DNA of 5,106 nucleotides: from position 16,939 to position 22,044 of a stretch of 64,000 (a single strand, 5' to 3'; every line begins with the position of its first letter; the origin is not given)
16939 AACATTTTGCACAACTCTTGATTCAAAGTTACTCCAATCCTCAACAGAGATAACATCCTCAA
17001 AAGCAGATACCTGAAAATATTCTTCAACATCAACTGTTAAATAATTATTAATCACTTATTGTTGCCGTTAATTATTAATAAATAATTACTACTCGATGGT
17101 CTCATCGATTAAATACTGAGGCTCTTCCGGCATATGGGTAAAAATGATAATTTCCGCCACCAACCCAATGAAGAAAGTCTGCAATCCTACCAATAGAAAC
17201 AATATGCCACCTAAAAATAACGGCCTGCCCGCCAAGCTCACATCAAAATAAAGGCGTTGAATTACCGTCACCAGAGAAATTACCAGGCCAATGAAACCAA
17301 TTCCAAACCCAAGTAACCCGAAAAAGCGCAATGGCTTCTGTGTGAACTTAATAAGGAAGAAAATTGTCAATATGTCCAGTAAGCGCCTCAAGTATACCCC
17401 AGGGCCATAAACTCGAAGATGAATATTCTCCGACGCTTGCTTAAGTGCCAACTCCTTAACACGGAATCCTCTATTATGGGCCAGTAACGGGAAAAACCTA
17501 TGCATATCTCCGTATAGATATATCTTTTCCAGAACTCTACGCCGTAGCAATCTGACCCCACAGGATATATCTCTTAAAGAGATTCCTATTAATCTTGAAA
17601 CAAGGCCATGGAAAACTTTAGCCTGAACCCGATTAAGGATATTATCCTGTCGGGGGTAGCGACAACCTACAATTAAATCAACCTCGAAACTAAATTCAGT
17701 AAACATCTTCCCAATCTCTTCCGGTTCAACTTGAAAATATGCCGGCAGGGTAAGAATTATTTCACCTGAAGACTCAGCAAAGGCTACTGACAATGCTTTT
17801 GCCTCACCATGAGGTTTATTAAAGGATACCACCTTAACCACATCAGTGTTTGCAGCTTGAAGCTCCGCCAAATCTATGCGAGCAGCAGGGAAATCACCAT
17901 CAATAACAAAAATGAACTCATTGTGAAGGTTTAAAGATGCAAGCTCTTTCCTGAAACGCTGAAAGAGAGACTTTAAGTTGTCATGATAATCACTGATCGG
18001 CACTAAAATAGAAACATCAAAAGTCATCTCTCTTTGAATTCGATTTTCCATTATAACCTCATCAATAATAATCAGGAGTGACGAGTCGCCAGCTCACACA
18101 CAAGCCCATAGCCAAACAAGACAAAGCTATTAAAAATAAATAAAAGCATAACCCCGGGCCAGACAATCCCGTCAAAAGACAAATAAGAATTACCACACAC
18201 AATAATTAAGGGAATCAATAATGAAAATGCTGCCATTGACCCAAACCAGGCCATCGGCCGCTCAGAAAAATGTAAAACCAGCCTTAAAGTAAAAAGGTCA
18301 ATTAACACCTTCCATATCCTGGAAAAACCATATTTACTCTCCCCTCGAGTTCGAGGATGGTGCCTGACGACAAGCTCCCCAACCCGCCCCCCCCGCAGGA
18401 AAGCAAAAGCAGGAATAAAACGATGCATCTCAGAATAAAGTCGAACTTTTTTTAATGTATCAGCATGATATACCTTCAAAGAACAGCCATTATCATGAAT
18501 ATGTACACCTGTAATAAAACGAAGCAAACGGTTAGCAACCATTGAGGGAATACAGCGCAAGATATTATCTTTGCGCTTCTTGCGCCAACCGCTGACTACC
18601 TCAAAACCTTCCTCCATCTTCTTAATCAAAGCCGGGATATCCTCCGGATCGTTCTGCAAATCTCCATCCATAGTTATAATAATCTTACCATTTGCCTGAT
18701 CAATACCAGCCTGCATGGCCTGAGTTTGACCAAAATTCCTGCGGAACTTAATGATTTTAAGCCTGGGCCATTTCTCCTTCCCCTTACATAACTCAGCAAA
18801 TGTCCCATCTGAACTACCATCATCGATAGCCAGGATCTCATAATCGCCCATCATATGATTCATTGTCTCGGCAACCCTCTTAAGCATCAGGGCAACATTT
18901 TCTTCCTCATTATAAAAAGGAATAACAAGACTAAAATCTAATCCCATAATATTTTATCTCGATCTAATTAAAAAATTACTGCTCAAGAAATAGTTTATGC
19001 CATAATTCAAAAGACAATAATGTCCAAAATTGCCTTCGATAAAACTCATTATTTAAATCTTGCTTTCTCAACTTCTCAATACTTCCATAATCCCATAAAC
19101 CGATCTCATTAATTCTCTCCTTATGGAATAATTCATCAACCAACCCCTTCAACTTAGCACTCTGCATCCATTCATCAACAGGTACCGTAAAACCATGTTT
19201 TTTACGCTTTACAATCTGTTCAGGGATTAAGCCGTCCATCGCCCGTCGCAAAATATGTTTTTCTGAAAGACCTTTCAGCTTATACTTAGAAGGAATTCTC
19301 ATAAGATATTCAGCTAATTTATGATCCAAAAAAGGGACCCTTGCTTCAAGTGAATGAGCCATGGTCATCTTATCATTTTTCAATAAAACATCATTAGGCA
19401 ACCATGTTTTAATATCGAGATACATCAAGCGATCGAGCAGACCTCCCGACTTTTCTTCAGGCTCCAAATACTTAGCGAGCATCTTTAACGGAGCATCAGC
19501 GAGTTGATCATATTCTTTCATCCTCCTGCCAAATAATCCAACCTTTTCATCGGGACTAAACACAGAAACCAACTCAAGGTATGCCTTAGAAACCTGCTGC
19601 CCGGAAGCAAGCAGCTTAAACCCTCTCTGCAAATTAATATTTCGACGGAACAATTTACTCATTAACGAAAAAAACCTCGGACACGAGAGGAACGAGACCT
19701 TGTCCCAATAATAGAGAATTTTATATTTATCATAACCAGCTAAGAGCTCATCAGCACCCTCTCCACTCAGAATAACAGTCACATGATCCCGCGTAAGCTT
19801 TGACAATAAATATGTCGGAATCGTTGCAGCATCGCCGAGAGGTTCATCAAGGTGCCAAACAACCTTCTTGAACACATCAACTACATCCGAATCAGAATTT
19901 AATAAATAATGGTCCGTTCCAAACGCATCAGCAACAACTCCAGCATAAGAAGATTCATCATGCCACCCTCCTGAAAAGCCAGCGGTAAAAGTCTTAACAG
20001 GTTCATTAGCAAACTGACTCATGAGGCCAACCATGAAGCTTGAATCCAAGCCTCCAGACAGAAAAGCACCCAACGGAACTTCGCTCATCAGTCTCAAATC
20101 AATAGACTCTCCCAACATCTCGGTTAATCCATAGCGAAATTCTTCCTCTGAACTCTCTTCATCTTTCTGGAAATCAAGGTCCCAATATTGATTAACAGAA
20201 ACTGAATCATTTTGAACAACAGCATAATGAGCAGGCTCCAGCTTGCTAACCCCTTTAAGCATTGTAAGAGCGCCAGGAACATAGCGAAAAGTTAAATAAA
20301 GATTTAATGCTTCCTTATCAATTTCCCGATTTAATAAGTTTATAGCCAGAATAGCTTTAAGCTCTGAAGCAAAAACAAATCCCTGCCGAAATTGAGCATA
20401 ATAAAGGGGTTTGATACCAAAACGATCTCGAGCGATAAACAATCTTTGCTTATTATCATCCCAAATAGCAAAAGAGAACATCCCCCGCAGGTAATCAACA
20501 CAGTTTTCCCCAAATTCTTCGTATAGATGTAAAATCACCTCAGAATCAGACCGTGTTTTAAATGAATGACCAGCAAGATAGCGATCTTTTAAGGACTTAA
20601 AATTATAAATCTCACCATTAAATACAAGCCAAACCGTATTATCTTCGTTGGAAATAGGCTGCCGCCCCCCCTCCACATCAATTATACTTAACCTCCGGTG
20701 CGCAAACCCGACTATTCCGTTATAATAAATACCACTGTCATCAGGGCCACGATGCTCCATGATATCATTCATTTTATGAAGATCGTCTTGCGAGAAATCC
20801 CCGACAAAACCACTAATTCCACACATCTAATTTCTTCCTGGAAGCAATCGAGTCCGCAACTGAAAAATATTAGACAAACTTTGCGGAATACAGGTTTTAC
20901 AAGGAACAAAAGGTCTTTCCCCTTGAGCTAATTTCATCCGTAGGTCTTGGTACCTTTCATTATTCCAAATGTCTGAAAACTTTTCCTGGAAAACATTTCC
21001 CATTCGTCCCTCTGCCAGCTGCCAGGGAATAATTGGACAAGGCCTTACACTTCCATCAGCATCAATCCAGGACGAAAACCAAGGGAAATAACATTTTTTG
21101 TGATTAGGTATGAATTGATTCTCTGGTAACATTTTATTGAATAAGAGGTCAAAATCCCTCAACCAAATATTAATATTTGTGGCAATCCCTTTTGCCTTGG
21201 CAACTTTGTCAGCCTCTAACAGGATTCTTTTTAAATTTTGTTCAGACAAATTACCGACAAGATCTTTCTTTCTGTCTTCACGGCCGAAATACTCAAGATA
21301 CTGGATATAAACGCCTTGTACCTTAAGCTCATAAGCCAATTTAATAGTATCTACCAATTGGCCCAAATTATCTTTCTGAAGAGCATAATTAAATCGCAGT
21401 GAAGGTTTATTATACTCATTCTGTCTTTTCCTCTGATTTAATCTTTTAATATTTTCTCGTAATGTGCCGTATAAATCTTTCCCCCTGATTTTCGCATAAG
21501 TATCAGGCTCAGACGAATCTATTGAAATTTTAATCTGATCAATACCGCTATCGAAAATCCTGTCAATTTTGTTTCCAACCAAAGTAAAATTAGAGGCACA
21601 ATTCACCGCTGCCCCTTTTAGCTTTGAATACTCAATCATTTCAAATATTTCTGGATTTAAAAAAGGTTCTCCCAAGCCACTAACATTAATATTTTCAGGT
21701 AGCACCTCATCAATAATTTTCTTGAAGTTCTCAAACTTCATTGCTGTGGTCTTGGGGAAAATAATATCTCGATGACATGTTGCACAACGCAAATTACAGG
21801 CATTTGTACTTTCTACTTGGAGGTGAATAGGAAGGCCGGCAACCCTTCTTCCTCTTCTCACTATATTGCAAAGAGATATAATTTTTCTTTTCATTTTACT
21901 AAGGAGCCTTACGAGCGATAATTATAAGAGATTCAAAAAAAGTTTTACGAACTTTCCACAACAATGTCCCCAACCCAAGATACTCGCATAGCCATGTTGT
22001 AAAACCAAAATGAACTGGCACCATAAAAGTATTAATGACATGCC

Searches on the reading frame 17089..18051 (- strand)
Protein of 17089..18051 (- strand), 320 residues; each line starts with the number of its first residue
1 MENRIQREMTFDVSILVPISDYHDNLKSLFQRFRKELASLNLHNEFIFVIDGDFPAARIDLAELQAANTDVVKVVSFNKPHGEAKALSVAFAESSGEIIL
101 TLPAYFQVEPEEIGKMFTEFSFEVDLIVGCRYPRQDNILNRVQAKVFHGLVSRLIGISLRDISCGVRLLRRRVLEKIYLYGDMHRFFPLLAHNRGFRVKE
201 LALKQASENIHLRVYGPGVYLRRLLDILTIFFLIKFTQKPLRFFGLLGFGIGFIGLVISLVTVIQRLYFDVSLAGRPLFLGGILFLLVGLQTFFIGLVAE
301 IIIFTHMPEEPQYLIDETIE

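Call 6: search_protein_families(library=ncbifam, proteins=[window:17089-18051:-], max_evalue=0.00001)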
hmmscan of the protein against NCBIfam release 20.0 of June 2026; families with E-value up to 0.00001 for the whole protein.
window:17089-18051:- (320 aa): 3 families
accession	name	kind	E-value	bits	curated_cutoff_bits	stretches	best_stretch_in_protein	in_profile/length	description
NF007986.1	PRK10714.1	equivalog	3.8e-33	114.9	529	1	12-319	7-312/316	undecaprenyl-phosphate 4-deoxy-4-formamido-L-arabinose transferase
NF047588.1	GlcsyltransPgfSStrep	equivalog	4.6e-21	75.3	500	1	13-318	3-305/308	glycosyltransferase PgfS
TIGR04182.1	glyco_TIGR04182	equivalog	2.5e-13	50.1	325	1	12-306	1-286/293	S-layer glycoprotein N-glycosyltransferase AglJ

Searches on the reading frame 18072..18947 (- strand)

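Call 6: search_protein_families(library=ncbifam, proteins=[window:18072-18947:-], max_evalue=0.00001)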
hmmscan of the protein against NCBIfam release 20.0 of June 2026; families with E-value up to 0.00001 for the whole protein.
window:18072-18947:- (291 aa): 17 families
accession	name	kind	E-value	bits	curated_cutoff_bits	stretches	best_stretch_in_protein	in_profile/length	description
NF007986.1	PRK10714.1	equivalog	2.3e-49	168.1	529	1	5-286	8-292/316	undecaprenyl-phosphate 4-deoxy-4-formamido-L-arabinose transferase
NF047588.1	GlcsyltransPgfSStrep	equivalog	2.4e-36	125.5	500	1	5-249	3-243/308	glycosyltransferase PgfS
TIGR03937.1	PgaC_IcaA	equivalog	1.9e-17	63.4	422.3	1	6-116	48-155/407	poly-beta-1,6-N-acetyl-D-glucosamine synthase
NF041875.1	EPS_EpsD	equivalog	7.4e-13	48.6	370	1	6-105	2-98/325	exopolysaccharide biosynthesis glycosyltransferase EpsD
TIGR04182.1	glyco_TIGR04182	equivalog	1.2e-10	41.3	325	1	6-245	3-237/293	S-layer glycoprotein N-glycosyltransferase AglJ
TIGR03111.1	glyc2_xrt_Gpos1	hypoth_equivalog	2e-10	40.1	363.95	1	6-117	52-162/439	TIGR03111 family XrtG-associated glycosyltransferase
TIGR04283.1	glyco_like_mftF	equivalog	7e-10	38.9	182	1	6-112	2-97/221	TIGR04283 family arsenosugar biosynthesis glycosyltransferase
NF058614.1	PPMAGASynPpgS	equivalog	7.5e-10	38.6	370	1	5-136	2-127/226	polyprenyl-phospho-N-acetylgalactosaminyl synthase PpgS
NF041391.1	DPhHxTase_Halo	equivalog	1.3e-09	37.4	375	1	12-169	4-154/213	dolichyl-phosphate hexose transferase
NF007482.0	PRK10073.1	equivalog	2.8e-09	36.4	423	1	5-108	8-107/334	glycosyltransferase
TIGR04242.1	nodulat_NodC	equivalog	1.2e-08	34.4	550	1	7-113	52-158/395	chitooligosaccharide synthase NodC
NF038302.1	EPS_HpsE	equivalog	1.4e-08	34.1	300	1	3-100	1-100/307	hormogonium polysaccharide biosynthesis glycosyltransferase HpsE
NF010496.0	PRK13915.1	equivalog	2.8e-08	33.2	262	1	4-106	32-137/307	glucosyl-3-phosphoglycerate synthase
NF047683.1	TeichurnBiosyTuaG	equivalog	4.6e-08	33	400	1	6-112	9-112/252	teichuronic acid biosynthesis protein TuaG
NF050050.1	ProtGlycPglI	equivalog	1.1e-07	31.6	500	1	5-130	4-127/306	GalNAc(5)-diNAcBac-PP-undecaprenol beta-1,3-glucosyltransferase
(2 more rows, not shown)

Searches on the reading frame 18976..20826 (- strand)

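Call 6: search_protein_families(library=ncbifam, proteins=[window:18976-20826:-], max_evalue=0.00001)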
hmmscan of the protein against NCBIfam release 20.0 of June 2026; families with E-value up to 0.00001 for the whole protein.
window:18976-20826:- (616 aa): 9 families
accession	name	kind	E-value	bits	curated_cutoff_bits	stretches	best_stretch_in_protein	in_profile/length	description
TIGR03108.1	eps_aminotran_1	hypoth_equivalog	3.1e-173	577.8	816.9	1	1-608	1-623/628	XrtA/PEP-CTERM system amidotransferase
TIGR01536.1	asn_synth_AEB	equivalog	2e-157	525.3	267.1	1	2-546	1-517/517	asparagine synthase (glutamine-hydrolyzing)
TIGR03104.1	trio_amidotrans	equivalog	2.6e-124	415.6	570.1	2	1-371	1-386/589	N-acetylglutaminylglutamine amidotransferase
NF006949.0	PRK09431.1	equivalog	5.6e-105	351.9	499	3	1-161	1-167/554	asparagine synthase B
NF033535.1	lass_lactam_cya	exception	1.8e-79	268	525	2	11-363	15-377/668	lasso peptide isopeptide bond-forming cyclase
NF033561.1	macrolact_Ik_Al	subfamily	2.1e-16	59.6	300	1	118-363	82-332/561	albusnodin/ikarugamycin family macrolactam cyclase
TIGR01134.1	purF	equivalog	1.2e-11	44.7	350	1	53-169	82-209/432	amidophosphoribosyltransferase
NF001484.0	PRK00331.1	subfamily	7.8e-11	41.1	381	1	57-161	87-200/601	isomerizing glutamine--fructose-6-phosphate transaminase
TIGR01135.1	glmS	equivalog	8.8e-09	34.4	418.05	1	59-161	88-199/607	glutamine--fructose-6-phosphate transaminase (isomerizing)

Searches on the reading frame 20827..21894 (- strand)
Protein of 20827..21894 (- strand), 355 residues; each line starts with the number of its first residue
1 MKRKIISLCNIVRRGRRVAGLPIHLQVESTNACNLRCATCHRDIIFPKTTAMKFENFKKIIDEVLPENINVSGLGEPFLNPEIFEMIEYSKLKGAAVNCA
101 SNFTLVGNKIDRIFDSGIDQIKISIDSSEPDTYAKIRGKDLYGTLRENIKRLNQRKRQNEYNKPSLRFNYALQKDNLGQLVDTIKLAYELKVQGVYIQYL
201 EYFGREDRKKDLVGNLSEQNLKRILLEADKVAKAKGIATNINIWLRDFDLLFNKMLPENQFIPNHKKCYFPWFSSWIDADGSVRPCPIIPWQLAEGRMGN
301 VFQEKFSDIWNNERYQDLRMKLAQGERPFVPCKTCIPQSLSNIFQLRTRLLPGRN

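Call 6: search_protein_families(library=ncbifam, proteins=[window:20827-21894:-], max_evalue=0.00001)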
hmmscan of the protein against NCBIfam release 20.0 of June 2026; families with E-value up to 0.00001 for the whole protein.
window:20827-21894:- (355 aa): 31 families (the best 25 are shown)
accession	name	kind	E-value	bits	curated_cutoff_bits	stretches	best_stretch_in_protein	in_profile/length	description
TIGR04317.1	W_rSAM_matur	equivalog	1.1e-39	136.6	380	1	25-335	6-313/349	tungsten cofactor oxidoreductase radical SAM maturase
TIGR04311.1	rSAM_Geo_metal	subfamily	2.7e-27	95.9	400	1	22-238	2-224/423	radical SAM/SPASM family putative metalloenzyme maturase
NF033640.1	N_Twi_rSAM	subfamily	3.1e-21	75.9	170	2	266-345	3-79/398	twitch domain-containing radical SAM protein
TIGR04051.1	rSAM_NirJ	equivalog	9.9e-21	74.1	515.45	1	31-340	10-323/354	heme d1 biosynthesis radical SAM protein NirJ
TIGR04545.1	rSAM_ahbD_hemeb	equivalog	2.2e-19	70.1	500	1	28-320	5-297/339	heme b synthase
TIGR04053.2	TIGR04053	equivalog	1.2e-18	67.5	395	1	22-231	7-217/366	TIGR04053 family radical SAM/SPASM domain-containing protein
NF050035.1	rSAM_WgK_link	exception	3.2e-18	65.9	650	1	17-212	3-196/367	radical SAM/SPASM peptide maturase WgkB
TIGR02109.1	PQQ_syn_pqqE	equivalog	1.1e-17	64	381.35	1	19-315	3-286/358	pyrroloquinoline quinone biosynthesis protein PqqE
TIGR04055.1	rSAM_NirJ2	equivalog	1.9e-17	63.8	500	1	28-325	5-289/326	putative heme d1 biosynthesis radical SAM protein NirJ2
TIGR03962.1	mycofact_rSAM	equivalog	9.3e-17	61.2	265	1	20-192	9-178/339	mycofactocin radical SAM maturase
NF001199.0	PRK00164.2-1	equivalog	2.6e-15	56.4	231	1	24-223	13-208/308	GTP 3',8-cyclase MoaA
TIGR04054.1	rSAM_NirJ1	equivalog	5.8e-15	54.8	650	1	27-224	40-236/387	putative heme d1 biosynthesis radical SAM protein NirJ1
TIGR02666.1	moaA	equivalog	1.3e-14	53.9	284.05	1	25-210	12-204/336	GTP 3',8-cyclase MoaA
NF045574.1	sacti_mat_StsB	exception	3.2e-14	52.6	625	1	30-210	103-279/466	StsB family radical SAM/SPASM domain sactipeptide maturase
TIGR04321.1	spiroSPASM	subfamily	2.8e-13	49.4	250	1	18-158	226-382/510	spiro-SPASM protein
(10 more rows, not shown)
